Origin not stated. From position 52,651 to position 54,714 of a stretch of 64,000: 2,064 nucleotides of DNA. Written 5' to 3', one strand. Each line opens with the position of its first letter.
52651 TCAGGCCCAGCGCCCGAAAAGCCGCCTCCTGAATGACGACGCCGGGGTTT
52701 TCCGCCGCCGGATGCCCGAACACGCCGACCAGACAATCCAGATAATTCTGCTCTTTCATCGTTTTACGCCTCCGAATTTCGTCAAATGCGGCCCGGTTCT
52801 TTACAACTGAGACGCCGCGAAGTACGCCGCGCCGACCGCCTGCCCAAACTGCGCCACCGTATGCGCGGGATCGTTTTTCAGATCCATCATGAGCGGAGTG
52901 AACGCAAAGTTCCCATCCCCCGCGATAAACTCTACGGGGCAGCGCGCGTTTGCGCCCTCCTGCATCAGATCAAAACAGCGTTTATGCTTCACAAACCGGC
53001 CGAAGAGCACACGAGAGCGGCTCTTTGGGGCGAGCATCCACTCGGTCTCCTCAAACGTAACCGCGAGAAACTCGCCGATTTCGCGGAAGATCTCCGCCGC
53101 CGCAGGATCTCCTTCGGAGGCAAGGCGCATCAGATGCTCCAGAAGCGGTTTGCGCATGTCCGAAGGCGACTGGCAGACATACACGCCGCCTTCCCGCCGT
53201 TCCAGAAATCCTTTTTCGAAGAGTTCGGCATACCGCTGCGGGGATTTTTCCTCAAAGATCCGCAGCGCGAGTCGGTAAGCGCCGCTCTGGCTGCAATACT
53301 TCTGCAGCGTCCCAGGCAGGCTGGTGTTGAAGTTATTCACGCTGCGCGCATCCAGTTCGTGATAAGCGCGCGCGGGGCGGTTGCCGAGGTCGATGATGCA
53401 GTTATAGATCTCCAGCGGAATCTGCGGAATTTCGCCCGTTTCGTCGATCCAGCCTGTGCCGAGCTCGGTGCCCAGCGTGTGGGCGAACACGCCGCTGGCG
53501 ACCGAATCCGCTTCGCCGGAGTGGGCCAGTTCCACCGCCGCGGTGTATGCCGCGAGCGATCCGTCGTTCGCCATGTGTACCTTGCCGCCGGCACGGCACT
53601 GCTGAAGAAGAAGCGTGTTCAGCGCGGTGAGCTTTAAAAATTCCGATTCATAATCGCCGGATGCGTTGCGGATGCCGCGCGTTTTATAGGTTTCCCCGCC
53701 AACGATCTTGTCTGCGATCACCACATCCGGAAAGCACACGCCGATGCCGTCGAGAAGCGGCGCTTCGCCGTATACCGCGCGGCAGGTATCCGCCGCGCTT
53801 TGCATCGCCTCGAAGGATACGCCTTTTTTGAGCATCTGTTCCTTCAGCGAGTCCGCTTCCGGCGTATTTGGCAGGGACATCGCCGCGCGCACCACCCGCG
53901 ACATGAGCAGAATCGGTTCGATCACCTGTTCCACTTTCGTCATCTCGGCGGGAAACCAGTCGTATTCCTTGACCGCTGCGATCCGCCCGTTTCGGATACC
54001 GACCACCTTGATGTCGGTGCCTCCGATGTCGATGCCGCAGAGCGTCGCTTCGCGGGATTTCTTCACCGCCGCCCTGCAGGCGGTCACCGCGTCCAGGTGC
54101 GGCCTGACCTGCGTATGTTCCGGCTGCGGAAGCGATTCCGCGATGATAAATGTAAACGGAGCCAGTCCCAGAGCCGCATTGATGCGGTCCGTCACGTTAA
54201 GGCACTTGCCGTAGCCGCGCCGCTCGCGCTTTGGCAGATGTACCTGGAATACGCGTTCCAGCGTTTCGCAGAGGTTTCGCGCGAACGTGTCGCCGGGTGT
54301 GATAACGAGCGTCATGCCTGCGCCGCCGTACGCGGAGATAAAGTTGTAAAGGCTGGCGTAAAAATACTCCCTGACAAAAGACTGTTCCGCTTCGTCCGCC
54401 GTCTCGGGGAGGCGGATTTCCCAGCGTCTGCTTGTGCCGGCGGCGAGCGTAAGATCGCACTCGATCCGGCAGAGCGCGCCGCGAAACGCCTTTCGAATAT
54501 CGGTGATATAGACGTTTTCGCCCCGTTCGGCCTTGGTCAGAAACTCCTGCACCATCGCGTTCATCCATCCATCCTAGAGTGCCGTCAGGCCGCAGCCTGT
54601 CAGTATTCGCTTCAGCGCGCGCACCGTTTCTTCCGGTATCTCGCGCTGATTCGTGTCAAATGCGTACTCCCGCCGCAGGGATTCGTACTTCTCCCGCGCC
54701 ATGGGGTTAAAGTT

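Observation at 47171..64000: Sugar-type locus with two glycyl radical enzymes fed by an ABC importer and two ROK-type kinases: candidate non-PTS radical (anhydro)sugar-phosphate pathway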

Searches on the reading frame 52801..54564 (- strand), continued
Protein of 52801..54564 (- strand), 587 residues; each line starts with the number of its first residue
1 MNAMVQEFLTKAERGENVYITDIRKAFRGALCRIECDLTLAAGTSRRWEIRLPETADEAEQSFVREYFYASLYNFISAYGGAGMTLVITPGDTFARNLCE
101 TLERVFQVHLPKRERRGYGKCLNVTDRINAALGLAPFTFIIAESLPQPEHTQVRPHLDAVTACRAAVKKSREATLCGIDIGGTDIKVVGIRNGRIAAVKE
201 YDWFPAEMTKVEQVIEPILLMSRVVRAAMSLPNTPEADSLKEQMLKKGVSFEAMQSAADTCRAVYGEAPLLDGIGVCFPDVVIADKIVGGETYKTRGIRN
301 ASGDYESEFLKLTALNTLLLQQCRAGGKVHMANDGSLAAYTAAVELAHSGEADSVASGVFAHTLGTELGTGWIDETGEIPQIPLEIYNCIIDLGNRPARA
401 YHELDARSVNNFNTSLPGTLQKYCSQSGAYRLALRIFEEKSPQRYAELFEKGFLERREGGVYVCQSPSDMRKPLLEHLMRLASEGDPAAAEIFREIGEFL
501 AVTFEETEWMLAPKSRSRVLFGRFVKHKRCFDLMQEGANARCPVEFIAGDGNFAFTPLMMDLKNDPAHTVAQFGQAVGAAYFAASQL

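Call 41: predict_structure(alignment_id=A1)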
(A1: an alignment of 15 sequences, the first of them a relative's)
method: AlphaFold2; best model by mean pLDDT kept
length: 587 residues; sequences in the alignment: 15
mean_pLDDT: 86.9   pTM: 0.87
mean pLDDT of the five models: 86.9, 84.3, 83.7, 77.9, 72.8
residues with pLDDT >= 90: 284; 70-90: 264; 50-70: 33; < 50: 6
segments of 3 or more residues with pLDDT < 50: none
pLDDT, mean of each block of 10 residues (from residue 1): 79 80 91 92 85 89 89 88 93 93 93 84 86 89 73 65 94 95 90 94 86 92 95 92 91 94 94 92 79 78 84 89 95 90 93 86 82 85 72 58 77 58 83 91 95 91 85 92 96 94 89 82 86 95 87 88 87 92 93
secondary structure, 60 per line:
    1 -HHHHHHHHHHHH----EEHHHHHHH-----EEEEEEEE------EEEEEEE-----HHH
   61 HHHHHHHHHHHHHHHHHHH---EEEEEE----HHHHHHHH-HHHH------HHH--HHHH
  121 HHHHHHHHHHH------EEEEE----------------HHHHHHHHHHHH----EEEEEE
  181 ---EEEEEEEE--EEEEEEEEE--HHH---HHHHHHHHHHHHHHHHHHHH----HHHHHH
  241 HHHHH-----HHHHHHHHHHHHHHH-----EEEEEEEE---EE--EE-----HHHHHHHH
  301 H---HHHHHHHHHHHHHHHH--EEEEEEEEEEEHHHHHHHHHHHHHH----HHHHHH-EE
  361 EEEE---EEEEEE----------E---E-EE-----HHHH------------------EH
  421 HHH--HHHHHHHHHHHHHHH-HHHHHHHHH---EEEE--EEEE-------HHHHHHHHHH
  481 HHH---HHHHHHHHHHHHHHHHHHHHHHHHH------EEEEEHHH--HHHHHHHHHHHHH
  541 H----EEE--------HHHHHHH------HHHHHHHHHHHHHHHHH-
elements in order: H2-13 H20-26 E32-39 E46-52 H58-79 E83-88 H93-100 H102-105 H117-131 E138-142 H159-170 E175-180 E184-191 E194-202 H211-230 H235-245 H251-265 E271-278 H293-301 H305-320 E323-333 H334-347 H352-357 E359-364 E368-373 H397-400 H420-423 H426-440 H442-450 E454-457 E460-463 H471-483 H487-511 E518-522 H528-541 E546-548 H557-563 H570-586

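Call 45: fold_search(model_id=the predicted structure, library=pdb)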
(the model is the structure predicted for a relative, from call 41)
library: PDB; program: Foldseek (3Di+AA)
matches with E <= 10: 1029; with E <= 0.001: 166
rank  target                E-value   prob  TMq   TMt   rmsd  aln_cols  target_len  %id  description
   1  2qm1_B                3.3e-10  1.00  0.35  0.59   9.9       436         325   15  Crystal structure of glucokinase from Enterococcus faecalis (released 2007-07-31)
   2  2yhw                  9.8e-10  1.00  0.40  0.70   6.4       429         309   16  High-resolution crystal structures of N-Acetylmannosamine kinase: Insights about substrate specificity, activity and inh (released 2012-02-29)
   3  3vgk_B                1.0e-09  1.00  0.39  0.68   7.6       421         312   17  Crystal structure of a ROK family glucokinase from Streptomyces griseus (released 2011-12-07)
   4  3vgk_C                1.6e-09  1.00  0.38  0.66  10.4       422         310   17  Crystal structure of a ROK family glucokinase from Streptomyces griseus (released 2011-12-07)
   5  3vgk_A                2.5e-09  1.00  0.39  0.70   6.2       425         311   16  Crystal structure of a ROK family glucokinase from Streptomyces griseus (released 2011-12-07)
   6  2yhy                  2.6e-09  1.00  0.38  0.67   7.5       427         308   16  Structure of N-Acetylmannosamine kinase in complex with N- acetylmannosamine and ADP (released 2012-02-29)
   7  3vov_C                5.1e-09  1.00  0.34  0.61   7.9       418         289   15  Crystal Structure of ROK Hexokinase from Thermus thermophilus (released 2012-06-27)
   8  3vov_B                6.6e-09  1.00  0.33  0.60   9.5       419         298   15  Crystal Structure of ROK Hexokinase from Thermus thermophilus (released 2012-06-27)
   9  5f7q_E                8.2e-09  1.00  0.36  0.51   8.2       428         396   13  ROK repressor Lmo0178 from Listeria monocytogenes bound to operator (released 2016-09-07)
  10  3r8e                  9.1e-09  1.00  0.34  0.60   9.0       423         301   14  Crystal structure of a putative sugar kinase (CHU_1875) from Cytophaga hutchinsonii ATCC 33406 at 1.65 A resolution (released 2011-05-18)
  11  5f7q_C                9.6e-09  1.00  0.36  0.52   7.8       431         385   14  ROK repressor Lmo0178 from Listeria monocytogenes bound to operator (released 2016-09-07)
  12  4db3                  1.1e-08  1.00  0.32  0.54   8.3       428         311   16  1.95 Angstrom Resolution Crystal Structure of N-acetyl-D-glucosamine kinase from Vibrio vulnificus. (released 2012-01-25)
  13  2aa4_A                1.4e-08  1.00  0.38  0.71   7.1       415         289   12  Crystal structure of Escherichia coli putative N-ACETYLMANNOSAMINE KINASE, New York Structural Genomics Consortium (released 2005-07-19)
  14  3vov_D                1.4e-08  1.00  0.35  0.62   6.6       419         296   16  Crystal Structure of ROK Hexokinase from Thermus thermophilus (released 2012-06-27)
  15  5f7r_E                1.7e-08  1.00  0.38  0.67   6.5       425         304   14  ROK repressor Lmo0178 from Listeria monocytogenes bound to inducer (released 2016-09-07)
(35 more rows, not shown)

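Call 55: search_protein_families(library=pfam, proteins=[L077:8410-9987:+, L077:11778-12974:+, L077:7004-8320:+, L070:11766-12614:+, L070:12446-13906:+, L071:7281-9302:-, L071:5609-6448:-, L048:9174-9992:+, L042:11858-12790:+, L049:8396-9874:+], max_evalue=0.0001)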
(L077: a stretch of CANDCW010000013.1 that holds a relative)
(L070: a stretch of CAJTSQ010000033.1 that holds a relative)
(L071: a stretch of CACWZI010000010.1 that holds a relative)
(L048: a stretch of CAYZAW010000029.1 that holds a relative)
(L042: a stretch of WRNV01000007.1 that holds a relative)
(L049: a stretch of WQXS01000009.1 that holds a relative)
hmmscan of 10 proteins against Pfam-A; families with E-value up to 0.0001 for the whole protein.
L077:8410-9987:+ (525 aa): 2 families
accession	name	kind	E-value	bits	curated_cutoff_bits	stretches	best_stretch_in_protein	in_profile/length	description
PF02782.22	FGGY_C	-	5.2e-36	124.7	27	1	270-468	2-197/198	FGGY family of carbohydrate kinases, C-terminal domain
PF00370.27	FGGY_N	-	1.1e-14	55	28.8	1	10-235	3-224/245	FGGY family of carbohydrate kinases, N-terminal domain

L077:11778-12974:+ (398 aa): 1 family
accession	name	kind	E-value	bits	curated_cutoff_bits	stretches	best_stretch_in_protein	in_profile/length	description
PF01391.23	Collagen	-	5.7e-09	36.1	27.2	2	194-242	7-55/60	Collagen triple helix repeat (20 copies)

L077:7004-8320:+ (438 aa): 2 families
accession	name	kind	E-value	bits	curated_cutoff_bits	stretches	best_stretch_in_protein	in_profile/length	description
PF00107.32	ADH_zinc_N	-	6.6e-11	42.7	31.8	1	206-349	1-128/129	Zinc-binding dehydrogenase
PF08240.17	ADH_N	-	2.7e-09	37.7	23.5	1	44-146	1-99/104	Alcohol dehydrogenase GroES-like domain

L070:11766-12614:+ (282 aa): 3 families
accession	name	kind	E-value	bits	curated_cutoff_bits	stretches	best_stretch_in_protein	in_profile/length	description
PF08239.17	SH3_3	-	2.8e-15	56.7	27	1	230-279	2-53/54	Bacterial SH3 domain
PF01520.23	Amidase_3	-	7.1e-13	49.4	27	1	54-204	18-171/174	N-acetylmuramoyl-L-alanine amidase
PF06347.19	SH3_4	-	3.7e-07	30.3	24.1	1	231-275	5-50/56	Bacterial SH3 domain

L070:12446-13906:+ (486 aa): 3 families
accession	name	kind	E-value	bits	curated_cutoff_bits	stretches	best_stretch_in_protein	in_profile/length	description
PF01476.26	LysM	-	1.5e-28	98.9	20.9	2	65-107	1-42/43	LysM domain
PF00704.34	Glyco_hydro_18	-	1.9e-27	97.2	29.6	1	243-466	82-315/317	Glycosyl hydrolases family 18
PF23473.1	LysM3_LYK4_5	-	4.4e-05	23.9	29.3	0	66-95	6-35/48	LYK4/5 LysM3 domain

L071:7281-9302:- (673 aa): 2 families
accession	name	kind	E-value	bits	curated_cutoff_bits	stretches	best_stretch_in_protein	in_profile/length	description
PF02449.21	Glyco_hydro_42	-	2.4e-150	501.5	21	1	14-383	1-373/376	Beta-galactosidase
PF08532.16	Glyco_hydro_42M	-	6.3e-70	235.3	25.8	1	397-599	2-204/207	Beta-galactosidase trimerisation domain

L071:5609-6448:- (279 aa): 1 family
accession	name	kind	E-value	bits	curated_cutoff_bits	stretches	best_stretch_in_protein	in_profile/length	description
PF01661.27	Macro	-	8.8e-30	103.5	22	1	106-235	1-118/118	Macro domain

L048:9174-9992:+ (272 aa): 2 families
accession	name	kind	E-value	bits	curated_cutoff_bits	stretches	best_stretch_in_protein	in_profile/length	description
PF00392.27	GntR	-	3.8e-14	52.5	27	1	48-106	6-64/64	Bacterial regulatory proteins, gntR family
PF07729.17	FCD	-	1.2e-12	48.8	24.3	1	137-259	2-122/125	FCD domain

L042:11858-12790:+ (310 aa): 3 families
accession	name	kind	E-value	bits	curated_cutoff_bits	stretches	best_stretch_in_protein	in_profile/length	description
PF21621.3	MPI_cupin_dom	-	2.2e-12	47.2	27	1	237-308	8-78/79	Mannose-6-phosphate isomerase, cupin domain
PF20511.4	PMI_typeI_cat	-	1e-11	45.5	22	1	8-108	5-109/143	Phosphomannose isomerase type I, catalytic domain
PF07883.17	Cupin_2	-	5.4e-07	29.7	27.2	0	262-291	21-50/70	Cupin domain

L049:8396-9874:+ (492 aa): 1 family
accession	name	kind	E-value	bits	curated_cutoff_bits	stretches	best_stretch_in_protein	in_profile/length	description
PF01522.26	Polysacc_deac_1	-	3.6e-33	114.6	23.1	1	290-409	3-122/124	Polysaccharide deacetylase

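Call 61: search_solved_structures(query=L058:11881-12987:+, max_evalue=1e-8)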
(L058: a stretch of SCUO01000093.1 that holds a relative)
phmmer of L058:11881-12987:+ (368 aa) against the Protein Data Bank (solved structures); distinct sequences matched with E-value up to 1e-8: 16.
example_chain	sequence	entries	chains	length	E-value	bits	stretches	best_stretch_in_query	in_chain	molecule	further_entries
4had_A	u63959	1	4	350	1.4e-16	63.9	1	10-191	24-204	Probable oxidoreductase protein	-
9m3d_B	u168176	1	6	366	2.6e-16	63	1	4-191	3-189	DgpA1 from W974-1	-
3evn_A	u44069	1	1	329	1.3e-13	54.1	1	30-157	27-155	Oxidoreductase, Gfo/Idh/MocA family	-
5a02_A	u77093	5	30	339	6.2e-13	51.9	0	60-198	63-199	ALDOSE-ALDOSE OXIDOREDUCTASE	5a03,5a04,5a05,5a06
7wzd_A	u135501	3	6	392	1.4e-11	47.5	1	4-219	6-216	4,5-dihydroxyphthalate dehydrogenase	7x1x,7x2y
4gqa_A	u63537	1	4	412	3e-11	46.4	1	5-289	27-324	NAD binding Oxidoreductase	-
8w9s_A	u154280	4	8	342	4.7e-11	45.7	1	4-206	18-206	NADH-dependent dihydrogenase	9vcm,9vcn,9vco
2o48_X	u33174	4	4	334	6.2e-11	45.3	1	5-199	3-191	Dimeric dihydrodiol dehydrogenase | Trans-1,2-dihydrobenzene-1,2-diol dehydrogenase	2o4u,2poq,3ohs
6jw6_A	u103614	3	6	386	2.2e-10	43.5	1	4-275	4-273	Dehydrogenase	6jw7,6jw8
4h3v_A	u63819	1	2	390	4.1e-10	42.6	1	68-278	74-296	Oxidoreductase domain protein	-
4fb5_A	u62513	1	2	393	4.6e-10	42.5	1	30-289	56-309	Probable oxidoreductase protein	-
3e9m_A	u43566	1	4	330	4.7e-10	42.4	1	32-199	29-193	Oxidoreductase, Gfo/Idh/MocA family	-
3f4l_A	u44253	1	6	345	1.2e-09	41.1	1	11-157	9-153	Putative oxidoreductase yhhX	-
3ezy_A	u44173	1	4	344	2.4e-09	40.1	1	5-353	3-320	Dehydrogenase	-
4iq0_A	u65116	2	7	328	3.4e-09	39.6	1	4-201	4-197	Oxidoreductase, Gfo/Idh/MocA family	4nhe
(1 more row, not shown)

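Call 79: search_protein_representatives(protein=window:52801-54564:-)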
Query: 587 residues. Proteins with E-value up to 0.001 (for the whole library): 298; up to 1e-10: 213; up to 1e-30: 121. The best 150 are listed.
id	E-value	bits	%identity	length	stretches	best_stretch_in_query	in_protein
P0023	0.0e+00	1018.3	75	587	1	1-587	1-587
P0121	4.6e-183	626.3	49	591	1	1-586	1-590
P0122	4.0e-168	577.0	49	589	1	2-585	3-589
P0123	3.2e-150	517.9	50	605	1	4-586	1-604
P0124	1.7e-146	505.6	51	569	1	48-584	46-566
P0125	1.7e-146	505.6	54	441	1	159-585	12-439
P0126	9.3e-145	499.9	44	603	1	13-583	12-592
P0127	1.9e-143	495.5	47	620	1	1-583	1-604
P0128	1.1e-141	489.7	47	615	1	9-584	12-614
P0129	7.2e-141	487.0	45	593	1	5-585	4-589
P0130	5.6e-140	484.1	43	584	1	6-584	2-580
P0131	9.0e-140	483.4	47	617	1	3-583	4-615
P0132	1.6e-137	476.0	45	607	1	4-584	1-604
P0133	1.9e-137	475.7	43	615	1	5-583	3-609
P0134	9.0e-133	460.3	45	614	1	7-583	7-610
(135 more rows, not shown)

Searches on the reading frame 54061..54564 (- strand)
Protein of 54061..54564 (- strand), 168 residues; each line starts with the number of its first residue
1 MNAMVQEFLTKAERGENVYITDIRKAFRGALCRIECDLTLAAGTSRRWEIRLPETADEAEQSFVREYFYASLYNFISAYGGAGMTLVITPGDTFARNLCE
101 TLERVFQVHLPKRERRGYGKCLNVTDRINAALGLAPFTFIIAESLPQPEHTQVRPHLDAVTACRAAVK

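Call 71: predict_structure(alignment_id=A2)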
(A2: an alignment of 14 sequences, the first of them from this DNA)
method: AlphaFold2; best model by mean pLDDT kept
length: 168 residues; sequences in the alignment: 14
mean_pLDDT: 89.1   pTM: 0.81
mean pLDDT of the five models: 89.1, 89.0, 88.8, 88.3, 88.1
residues with pLDDT >= 90: 131; 70-90: 16; 50-70: 17; < 50: 4
segments of 3 or more residues with pLDDT < 50: 151-154
pLDDT, mean of each block of 10 residues (from residue 1): 85 92 92 95 91 93 96 95 96 95 97 95 95 96 73 56 67
secondary structure, 60 per line:
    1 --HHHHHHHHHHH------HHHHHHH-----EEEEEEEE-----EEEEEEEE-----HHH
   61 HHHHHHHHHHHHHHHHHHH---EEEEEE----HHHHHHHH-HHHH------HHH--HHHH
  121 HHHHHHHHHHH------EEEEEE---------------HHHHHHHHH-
elements in order: H3-13 H20-26 E32-39 E45-52 H58-79 E83-88 H93-100 H102-105 H117-131 E138-143 H159-167

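Call 74: fold_search(model_id=the predicted structure, library=pdb)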
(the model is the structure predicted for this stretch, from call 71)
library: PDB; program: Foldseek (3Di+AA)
matches with E <= 10: 684; with E <= 0.001: 0
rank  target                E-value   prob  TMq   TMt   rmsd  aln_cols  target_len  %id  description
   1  7uu5_A                3.6e-02  0.25  0.24  0.13  11.1       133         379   10  Crystal structure of APOBEC3G complex with 5'-Overhang dsRNA (released 2023-01-11)
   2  2gp4_A                6.5e-02  0.30  0.23  0.09  13.1       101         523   14  Structure of [FeS]cluster-free Apo Form of 6-Phosphogluconate Dehydratase from Shewanella oneidensis (released 2006-05-09)
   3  6p3x_A                6.5e-02  0.21  0.25  0.14  11.0       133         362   10  Crystal Structure of Full Length APOBEC3G E/Q (pH 7.0) (released 2020-02-12)
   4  5k81_A                6.9e-02  0.20  0.25  0.23  11.3       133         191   12  Crystal Structure of a Primate APOBEC3G N-Terminal Domain (released 2016-08-10)
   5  5k81_D                8.9e-02  0.15  0.24  0.23  11.4       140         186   11  Crystal Structure of a Primate APOBEC3G N-Terminal Domain (released 2016-08-10)
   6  5vq9                  1.1e-01  0.08  0.14  0.08  15.7       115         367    9  Structure of human TRIP13, Apo form (released 2017-06-14)
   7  3dmo_A                1.3e-01  0.23  0.19  0.23   8.3        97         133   13  1.6 A crystal structure of cytidine deaminase from Burkholderia pseudomallei (released 2008-07-15)
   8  6x91_H                1.4e-01  0.15  0.26  0.10  12.2       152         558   12  Crystal structure of MBP-fused human APOBEC1 (released 2020-12-09)
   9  6kw6_A                1.5e-01  0.16  0.18  0.22   7.7        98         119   16  Crystal Structure of cytidine deaminase from Streptomyces noursei (released 2020-09-09)
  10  2rpz_MODEL_1_A        1.5e-01  0.09  0.21  0.20  13.2       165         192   12  Solution structure of the monomeric form of mouse APOBEC2 (released 2009-12-22)
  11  1uwz_A                1.8e-01  0.21  0.18  0.23   8.2        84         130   13  Bacillus subtilis cytidine deaminase with an Arg56 - Ala substitution (released 2004-05-20)
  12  3dmo_B                1.9e-01  0.25  0.22  0.27   7.7        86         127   14  1.6 A crystal structure of cytidine deaminase from Burkholderia pseudomallei (released 2008-07-15)
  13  1ux0_A                2.2e-01  0.23  0.22  0.26   7.4        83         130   16  Bacillus subtilis cytidine deaminase with an Arg56 - Gln substitution (released 2004-05-20)
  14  1jtk_A                2.2e-01  0.23  0.22  0.26   7.4        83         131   16  Crystal structure of cytidine deaminase from Bacillus subtilis in complex with the inhibitor tetrahydrodeoxyuridine (released 2002-04-10)
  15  7zob_E                2.3e-01  0.18  0.20  0.23   9.9        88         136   16  Metagenomic cytidine deaminase Cdd (released 2023-02-01)
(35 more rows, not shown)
